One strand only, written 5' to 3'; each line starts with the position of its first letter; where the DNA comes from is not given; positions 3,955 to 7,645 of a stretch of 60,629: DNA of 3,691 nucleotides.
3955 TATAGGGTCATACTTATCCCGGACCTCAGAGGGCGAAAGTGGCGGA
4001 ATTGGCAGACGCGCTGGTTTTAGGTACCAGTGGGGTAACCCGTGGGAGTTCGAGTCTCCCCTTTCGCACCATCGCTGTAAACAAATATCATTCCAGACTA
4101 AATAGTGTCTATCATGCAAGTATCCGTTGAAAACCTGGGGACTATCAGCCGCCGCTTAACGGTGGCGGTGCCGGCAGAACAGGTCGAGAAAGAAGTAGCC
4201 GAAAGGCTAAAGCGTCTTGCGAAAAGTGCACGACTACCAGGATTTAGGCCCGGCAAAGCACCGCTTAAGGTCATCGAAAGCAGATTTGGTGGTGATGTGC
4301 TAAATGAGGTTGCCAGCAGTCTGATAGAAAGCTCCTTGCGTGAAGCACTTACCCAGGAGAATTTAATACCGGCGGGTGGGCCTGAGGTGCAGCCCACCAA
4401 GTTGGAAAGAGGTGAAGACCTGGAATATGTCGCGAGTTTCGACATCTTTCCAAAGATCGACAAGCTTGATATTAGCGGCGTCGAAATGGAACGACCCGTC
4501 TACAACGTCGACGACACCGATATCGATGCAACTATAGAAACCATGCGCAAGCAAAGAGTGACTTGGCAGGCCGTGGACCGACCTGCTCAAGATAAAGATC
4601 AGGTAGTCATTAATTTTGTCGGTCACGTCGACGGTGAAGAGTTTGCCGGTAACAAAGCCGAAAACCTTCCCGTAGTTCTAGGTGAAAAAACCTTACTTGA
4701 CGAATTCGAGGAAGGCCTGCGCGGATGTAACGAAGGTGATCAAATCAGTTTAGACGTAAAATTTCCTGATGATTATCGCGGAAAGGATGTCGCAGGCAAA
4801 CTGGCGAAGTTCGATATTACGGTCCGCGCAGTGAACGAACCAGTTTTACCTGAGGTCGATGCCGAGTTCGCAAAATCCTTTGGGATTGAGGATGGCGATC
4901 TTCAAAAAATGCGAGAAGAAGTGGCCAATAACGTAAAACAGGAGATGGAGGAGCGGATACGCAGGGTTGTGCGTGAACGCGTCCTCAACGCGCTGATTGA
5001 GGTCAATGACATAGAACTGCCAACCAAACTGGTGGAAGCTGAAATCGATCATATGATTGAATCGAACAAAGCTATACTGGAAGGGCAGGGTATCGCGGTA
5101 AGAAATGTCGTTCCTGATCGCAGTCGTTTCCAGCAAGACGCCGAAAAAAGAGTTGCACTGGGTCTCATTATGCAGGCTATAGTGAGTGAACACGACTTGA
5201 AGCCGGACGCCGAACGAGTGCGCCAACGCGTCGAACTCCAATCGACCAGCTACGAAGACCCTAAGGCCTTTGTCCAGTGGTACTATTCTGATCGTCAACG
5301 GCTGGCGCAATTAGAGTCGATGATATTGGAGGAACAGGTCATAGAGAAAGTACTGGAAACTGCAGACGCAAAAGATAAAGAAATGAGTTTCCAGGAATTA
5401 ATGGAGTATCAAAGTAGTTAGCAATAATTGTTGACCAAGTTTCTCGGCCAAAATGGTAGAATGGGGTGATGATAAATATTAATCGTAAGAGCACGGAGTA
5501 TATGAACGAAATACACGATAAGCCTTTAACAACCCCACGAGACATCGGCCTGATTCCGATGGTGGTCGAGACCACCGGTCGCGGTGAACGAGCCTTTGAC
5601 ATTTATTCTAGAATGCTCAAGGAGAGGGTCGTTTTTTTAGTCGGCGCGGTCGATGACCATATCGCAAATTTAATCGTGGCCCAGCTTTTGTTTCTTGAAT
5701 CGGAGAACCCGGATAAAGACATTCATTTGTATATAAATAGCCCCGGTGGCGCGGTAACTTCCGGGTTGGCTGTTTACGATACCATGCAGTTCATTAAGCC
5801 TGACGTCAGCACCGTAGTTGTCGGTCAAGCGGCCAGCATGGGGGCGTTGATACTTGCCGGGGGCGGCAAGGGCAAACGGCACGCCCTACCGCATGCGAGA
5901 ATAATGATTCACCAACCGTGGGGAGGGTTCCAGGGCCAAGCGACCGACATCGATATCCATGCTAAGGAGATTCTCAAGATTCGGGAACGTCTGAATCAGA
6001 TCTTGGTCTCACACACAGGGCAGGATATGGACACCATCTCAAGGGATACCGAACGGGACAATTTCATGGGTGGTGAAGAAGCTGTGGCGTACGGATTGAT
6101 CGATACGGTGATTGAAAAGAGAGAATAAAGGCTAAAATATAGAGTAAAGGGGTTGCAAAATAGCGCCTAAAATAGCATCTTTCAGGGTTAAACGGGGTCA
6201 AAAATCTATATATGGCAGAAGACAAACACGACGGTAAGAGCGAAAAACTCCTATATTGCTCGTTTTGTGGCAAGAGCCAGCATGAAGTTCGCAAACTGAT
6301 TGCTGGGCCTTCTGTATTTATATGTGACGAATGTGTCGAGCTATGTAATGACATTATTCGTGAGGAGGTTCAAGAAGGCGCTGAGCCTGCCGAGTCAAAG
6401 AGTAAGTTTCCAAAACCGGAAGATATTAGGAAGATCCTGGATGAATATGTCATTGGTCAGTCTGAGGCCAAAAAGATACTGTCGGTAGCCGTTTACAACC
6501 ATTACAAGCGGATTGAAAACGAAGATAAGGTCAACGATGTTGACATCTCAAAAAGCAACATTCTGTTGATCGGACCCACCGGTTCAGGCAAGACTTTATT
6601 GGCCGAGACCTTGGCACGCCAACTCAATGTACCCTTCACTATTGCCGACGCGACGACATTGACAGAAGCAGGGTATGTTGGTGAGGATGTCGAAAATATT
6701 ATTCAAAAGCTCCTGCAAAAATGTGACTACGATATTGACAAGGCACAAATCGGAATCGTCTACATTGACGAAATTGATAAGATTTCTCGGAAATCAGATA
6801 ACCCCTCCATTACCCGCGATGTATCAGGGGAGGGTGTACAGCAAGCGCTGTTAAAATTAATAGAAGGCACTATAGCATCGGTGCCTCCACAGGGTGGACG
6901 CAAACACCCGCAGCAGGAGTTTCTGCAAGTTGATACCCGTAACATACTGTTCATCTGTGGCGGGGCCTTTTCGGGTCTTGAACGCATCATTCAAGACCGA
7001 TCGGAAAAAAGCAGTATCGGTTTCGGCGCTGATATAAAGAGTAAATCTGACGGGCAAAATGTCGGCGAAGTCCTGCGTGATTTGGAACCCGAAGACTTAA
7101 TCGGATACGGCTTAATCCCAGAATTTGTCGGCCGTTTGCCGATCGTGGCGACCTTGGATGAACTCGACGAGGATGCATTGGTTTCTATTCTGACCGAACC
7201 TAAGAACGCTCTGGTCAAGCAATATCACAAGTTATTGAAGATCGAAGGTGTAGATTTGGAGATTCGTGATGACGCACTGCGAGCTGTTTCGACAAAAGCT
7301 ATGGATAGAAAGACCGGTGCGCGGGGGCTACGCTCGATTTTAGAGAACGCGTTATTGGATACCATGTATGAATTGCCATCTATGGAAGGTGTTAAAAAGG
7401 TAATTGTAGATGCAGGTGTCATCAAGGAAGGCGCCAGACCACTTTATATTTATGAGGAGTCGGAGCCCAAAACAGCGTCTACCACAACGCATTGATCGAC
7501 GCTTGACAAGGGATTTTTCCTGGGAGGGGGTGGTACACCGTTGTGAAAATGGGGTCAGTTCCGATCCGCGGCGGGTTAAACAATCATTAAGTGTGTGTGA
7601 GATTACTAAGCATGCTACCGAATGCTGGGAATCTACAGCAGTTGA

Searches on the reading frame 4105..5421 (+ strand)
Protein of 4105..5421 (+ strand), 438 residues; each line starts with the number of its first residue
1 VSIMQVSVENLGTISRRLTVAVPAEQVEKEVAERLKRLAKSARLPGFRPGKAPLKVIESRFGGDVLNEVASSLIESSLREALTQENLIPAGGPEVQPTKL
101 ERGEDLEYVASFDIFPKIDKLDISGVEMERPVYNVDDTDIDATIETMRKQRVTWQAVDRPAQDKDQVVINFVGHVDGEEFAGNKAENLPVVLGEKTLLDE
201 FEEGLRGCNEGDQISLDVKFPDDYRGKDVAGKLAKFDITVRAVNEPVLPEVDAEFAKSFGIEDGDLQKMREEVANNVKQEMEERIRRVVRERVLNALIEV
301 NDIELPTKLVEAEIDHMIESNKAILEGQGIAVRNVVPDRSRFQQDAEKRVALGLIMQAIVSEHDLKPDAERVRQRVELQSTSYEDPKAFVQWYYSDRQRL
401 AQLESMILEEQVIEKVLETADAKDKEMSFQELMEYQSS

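Call 48: search_protein_families(library=ncbifam, proteins=[window:4105-5421:+], max_evalue=1e-10)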
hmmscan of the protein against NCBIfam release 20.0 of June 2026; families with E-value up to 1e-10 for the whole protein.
window:4105-5421:+ (438 aa): 1 family
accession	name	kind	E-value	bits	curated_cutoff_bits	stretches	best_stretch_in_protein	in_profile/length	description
TIGR00115.1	tig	equivalog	2.8e-123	411.8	180.2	1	15-416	2-409/410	trigger factor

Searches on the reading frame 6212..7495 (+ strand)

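Call 48: search_protein_families(library=ncbifam, proteins=[window:6212-7495:+], max_evalue=1e-10)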
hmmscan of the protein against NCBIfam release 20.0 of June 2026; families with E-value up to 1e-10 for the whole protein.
window:6212-7495:+ (427 aa): 4 families
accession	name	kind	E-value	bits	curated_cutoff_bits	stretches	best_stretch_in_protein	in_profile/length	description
NF003745.1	PRK05342.1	equivalog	6.8e-206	684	359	1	10-419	2-414/418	ATP-dependent Clp protease ATP-binding subunit ClpX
TIGR00382.1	clpX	equivalog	1e-201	670.4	370.75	1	10-410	5-411/414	ATP-dependent protease ATP-binding subunit ClpX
TIGR00390.1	hslU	equivalog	3.4e-60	204.2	362.45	3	69-170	3-103/441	ATP-dependent protease ATPase subunit HslU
TIGR02639.1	ClpA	equivalog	8.8e-13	47.3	993.15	0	297-385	631-715/734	ATP-dependent Clp protease ATP-binding subunit ClpA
